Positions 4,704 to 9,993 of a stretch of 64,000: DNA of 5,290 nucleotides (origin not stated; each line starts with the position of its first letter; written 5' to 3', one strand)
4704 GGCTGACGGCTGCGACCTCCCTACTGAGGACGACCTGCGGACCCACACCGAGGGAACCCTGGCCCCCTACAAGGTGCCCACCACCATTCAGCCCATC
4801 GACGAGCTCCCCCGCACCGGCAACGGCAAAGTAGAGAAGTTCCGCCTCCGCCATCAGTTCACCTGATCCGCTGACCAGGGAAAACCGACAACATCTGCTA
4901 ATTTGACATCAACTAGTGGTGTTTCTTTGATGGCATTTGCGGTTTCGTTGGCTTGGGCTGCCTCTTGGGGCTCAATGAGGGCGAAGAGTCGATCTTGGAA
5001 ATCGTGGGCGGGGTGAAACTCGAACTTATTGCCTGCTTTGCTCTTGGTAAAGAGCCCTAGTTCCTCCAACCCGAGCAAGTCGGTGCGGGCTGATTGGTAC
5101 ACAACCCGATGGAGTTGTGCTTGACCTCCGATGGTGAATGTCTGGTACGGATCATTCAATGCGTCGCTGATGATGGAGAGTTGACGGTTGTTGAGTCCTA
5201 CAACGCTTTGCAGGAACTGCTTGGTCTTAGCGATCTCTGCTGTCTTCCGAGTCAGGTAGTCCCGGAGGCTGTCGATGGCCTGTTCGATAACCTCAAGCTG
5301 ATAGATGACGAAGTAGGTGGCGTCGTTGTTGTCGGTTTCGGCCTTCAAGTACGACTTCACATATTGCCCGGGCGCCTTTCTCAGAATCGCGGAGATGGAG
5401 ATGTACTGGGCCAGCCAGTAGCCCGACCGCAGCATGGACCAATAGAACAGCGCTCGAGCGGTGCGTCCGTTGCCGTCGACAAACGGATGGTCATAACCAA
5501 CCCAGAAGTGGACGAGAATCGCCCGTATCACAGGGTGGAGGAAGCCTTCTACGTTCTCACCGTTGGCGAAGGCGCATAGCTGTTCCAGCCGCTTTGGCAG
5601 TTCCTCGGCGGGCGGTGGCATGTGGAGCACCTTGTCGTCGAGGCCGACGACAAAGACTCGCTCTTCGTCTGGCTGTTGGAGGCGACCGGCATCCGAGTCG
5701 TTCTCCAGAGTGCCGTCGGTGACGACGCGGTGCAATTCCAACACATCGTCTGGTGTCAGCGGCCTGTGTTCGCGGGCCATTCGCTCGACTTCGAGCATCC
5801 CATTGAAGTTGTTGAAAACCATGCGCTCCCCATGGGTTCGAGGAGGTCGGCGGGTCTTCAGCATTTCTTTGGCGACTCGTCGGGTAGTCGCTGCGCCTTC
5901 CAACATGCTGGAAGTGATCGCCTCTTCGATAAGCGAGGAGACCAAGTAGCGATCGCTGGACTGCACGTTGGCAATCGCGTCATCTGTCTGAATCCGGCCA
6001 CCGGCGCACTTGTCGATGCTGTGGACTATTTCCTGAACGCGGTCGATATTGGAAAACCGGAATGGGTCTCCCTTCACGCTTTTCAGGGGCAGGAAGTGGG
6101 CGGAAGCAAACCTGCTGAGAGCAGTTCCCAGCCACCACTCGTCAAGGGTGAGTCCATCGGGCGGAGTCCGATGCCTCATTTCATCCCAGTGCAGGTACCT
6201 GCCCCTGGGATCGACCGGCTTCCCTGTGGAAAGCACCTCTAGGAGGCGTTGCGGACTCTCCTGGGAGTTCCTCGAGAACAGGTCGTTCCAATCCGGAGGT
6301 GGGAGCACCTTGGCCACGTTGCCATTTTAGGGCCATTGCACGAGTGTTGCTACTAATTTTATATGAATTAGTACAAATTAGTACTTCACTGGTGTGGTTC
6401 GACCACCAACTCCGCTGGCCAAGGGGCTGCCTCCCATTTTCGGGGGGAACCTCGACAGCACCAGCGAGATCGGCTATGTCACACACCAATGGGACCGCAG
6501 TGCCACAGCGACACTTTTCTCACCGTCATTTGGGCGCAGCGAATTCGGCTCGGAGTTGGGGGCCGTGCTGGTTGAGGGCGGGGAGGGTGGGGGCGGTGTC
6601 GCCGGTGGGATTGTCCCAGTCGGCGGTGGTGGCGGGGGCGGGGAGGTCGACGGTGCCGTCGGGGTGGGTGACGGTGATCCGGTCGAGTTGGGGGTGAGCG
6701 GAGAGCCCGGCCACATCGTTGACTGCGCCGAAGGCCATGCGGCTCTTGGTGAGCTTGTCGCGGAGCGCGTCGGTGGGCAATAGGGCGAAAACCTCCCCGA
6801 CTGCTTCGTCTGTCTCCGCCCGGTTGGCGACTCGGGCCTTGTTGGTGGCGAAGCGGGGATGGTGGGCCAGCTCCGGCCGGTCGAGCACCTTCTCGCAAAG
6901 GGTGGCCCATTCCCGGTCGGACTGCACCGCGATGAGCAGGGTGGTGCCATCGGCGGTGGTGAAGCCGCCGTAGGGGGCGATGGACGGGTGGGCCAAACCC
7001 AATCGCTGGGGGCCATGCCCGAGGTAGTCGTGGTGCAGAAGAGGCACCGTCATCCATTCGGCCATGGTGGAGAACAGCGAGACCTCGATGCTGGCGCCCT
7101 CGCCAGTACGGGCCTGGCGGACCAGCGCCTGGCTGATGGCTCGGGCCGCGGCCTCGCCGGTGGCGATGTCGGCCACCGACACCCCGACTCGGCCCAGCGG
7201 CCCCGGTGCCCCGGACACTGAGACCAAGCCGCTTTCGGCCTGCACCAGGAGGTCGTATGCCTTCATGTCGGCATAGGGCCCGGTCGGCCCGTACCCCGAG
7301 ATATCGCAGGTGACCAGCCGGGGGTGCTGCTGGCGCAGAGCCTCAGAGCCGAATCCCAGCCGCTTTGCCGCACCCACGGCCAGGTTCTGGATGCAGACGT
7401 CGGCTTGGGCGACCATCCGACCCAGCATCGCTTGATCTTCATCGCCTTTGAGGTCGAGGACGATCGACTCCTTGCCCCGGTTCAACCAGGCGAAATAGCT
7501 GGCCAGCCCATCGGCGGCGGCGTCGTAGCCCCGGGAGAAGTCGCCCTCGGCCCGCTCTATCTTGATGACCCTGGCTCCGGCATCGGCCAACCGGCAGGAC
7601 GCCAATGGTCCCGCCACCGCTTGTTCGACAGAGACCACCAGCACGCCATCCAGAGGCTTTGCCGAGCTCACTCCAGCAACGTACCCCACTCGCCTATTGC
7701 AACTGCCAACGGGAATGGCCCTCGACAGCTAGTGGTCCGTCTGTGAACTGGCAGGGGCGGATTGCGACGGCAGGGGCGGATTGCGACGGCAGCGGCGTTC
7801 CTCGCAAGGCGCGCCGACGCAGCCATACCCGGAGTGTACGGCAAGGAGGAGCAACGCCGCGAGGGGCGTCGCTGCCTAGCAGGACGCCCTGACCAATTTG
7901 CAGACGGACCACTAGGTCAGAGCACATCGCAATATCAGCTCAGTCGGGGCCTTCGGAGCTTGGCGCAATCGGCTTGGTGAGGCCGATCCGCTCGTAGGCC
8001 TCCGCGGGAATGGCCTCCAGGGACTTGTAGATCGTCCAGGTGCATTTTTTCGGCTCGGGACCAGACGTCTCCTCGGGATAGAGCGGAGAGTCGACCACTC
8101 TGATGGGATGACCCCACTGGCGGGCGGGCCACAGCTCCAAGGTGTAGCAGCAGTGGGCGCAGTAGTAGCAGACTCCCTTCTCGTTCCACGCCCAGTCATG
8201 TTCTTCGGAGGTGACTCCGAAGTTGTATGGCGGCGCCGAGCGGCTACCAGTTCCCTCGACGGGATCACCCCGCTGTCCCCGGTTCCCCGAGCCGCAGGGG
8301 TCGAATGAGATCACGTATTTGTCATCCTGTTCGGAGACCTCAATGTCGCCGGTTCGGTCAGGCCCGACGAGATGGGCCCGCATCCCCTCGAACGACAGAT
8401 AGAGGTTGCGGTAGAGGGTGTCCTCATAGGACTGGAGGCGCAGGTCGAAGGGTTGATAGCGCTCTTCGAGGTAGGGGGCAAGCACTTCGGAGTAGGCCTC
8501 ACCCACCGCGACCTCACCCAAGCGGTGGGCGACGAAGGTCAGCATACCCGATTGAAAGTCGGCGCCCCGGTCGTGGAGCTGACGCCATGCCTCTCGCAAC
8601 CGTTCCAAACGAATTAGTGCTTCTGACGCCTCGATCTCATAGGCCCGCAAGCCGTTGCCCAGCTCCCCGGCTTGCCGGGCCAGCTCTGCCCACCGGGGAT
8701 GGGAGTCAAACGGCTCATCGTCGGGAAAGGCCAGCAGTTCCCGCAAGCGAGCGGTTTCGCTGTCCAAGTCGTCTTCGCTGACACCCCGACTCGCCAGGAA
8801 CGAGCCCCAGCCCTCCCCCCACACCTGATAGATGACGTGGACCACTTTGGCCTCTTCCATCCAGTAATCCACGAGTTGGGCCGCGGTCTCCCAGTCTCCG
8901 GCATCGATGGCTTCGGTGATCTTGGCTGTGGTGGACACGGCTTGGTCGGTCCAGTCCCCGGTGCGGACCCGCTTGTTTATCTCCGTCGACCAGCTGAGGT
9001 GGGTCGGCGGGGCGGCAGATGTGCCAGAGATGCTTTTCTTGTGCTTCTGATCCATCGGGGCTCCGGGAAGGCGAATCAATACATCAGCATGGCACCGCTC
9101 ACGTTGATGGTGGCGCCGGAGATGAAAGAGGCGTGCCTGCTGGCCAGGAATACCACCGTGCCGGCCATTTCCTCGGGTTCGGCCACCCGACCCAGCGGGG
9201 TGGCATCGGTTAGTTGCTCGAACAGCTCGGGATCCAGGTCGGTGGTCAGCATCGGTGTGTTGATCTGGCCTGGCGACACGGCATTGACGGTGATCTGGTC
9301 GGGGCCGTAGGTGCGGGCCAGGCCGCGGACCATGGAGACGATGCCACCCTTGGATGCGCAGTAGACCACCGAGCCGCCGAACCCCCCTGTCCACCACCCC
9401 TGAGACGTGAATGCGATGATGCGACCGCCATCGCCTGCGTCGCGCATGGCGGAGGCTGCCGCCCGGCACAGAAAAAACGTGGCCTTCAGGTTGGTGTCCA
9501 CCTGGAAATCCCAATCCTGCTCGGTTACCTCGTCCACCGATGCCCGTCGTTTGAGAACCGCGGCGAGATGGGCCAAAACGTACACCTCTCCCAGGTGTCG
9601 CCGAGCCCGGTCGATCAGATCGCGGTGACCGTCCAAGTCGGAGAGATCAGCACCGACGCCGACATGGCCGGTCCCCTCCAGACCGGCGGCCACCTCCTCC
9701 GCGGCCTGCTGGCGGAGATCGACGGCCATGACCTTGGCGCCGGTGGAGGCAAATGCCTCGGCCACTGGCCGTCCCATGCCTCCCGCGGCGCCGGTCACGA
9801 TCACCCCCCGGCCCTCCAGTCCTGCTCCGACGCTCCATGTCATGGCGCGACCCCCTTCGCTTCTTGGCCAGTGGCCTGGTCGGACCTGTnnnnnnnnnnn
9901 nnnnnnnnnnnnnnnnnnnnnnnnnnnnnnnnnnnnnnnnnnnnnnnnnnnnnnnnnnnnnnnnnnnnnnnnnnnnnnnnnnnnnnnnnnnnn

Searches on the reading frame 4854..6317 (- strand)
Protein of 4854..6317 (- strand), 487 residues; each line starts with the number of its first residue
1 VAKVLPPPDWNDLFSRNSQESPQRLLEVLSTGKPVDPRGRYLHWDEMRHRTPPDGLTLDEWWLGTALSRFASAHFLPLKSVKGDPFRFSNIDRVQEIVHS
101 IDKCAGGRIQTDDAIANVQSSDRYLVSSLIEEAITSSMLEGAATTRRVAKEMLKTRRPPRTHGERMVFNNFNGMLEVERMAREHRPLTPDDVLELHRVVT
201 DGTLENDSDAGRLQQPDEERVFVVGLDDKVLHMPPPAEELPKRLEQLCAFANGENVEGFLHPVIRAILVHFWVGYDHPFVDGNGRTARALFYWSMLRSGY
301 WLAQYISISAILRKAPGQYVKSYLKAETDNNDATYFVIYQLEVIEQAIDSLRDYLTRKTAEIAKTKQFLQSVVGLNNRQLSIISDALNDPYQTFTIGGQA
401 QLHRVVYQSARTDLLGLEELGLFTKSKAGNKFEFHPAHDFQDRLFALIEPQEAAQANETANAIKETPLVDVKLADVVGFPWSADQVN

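Call 27: search_protein_families(library=pfam, proteins=[window:4854-6317:-])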
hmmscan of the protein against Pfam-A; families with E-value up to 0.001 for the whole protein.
window:4854-6317:- (487 aa): 1 family
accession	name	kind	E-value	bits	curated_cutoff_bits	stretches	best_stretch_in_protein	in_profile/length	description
PF02661.23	Fic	-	8.8e-19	68.6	24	1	186-293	1-91/93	Fic/DOC family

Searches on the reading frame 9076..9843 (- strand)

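Call 7: search_protein_families(library=pfam, proteins=[window:9076-9843:-])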
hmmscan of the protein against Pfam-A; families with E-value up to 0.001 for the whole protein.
window:9076-9843:- (255 aa): 5 families
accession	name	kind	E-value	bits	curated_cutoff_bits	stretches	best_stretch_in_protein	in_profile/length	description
PF13561.12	adh_short_C2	-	8.3e-52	176.5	27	1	18-250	1-233/236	Enoyl-(Acyl carrier protein) reductase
PF00106.31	adh_short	-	6.8e-41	140.3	26.6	1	14-201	3-189/195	short chain dehydrogenase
PF08659.16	KR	-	2.6e-08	34.5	22.6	1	14-131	3-125/180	KR domain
PF01370.27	Epimerase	-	0.00011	22.1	20.9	1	14-106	1-87/240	NAD dependent epimerase/dehydratase family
PF02737.24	3HCDH_N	-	0.00039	20.8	22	1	14-57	2-44/180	3-hydroxyacyl-CoA dehydrogenase, NAD binding domain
